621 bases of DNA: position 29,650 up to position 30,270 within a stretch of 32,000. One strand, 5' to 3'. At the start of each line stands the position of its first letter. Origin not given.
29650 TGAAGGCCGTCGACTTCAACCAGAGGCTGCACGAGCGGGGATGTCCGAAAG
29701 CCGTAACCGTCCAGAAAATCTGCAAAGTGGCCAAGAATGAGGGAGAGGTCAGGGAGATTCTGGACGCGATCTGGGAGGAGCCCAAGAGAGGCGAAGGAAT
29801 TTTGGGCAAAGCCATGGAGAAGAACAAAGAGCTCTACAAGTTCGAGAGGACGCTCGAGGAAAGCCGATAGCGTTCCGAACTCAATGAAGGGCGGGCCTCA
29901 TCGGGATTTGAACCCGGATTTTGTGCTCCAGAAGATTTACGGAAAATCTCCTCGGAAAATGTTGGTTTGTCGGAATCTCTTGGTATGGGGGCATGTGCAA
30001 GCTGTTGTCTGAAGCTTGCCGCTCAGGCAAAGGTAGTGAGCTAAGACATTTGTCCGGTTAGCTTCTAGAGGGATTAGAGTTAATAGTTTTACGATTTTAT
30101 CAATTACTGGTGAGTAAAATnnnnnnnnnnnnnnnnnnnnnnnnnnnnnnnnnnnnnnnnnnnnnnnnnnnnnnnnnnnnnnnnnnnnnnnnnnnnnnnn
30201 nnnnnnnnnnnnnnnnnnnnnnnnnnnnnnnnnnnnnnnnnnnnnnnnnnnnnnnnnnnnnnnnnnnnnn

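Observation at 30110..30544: N-terminal domain of the Argonaute has a restriction-endonuclease-like strand signature lacking the canonical lysine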

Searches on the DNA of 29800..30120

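Call 81: search_rna_families(source=window, start=29800, end=30120, threshold=evalue, max_evalue=1, show_alignments=1)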
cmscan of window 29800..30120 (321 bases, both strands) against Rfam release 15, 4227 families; matches with E-value up to 1: 1.
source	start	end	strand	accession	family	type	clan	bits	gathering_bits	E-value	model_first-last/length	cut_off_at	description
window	29800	29829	+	RF02314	TtnuHACA7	Gene; snRNA; snoRNA; HACA-box;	-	16.7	100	0.79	101-130/130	5'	Tetrahymena snoRNA TtnuHACA7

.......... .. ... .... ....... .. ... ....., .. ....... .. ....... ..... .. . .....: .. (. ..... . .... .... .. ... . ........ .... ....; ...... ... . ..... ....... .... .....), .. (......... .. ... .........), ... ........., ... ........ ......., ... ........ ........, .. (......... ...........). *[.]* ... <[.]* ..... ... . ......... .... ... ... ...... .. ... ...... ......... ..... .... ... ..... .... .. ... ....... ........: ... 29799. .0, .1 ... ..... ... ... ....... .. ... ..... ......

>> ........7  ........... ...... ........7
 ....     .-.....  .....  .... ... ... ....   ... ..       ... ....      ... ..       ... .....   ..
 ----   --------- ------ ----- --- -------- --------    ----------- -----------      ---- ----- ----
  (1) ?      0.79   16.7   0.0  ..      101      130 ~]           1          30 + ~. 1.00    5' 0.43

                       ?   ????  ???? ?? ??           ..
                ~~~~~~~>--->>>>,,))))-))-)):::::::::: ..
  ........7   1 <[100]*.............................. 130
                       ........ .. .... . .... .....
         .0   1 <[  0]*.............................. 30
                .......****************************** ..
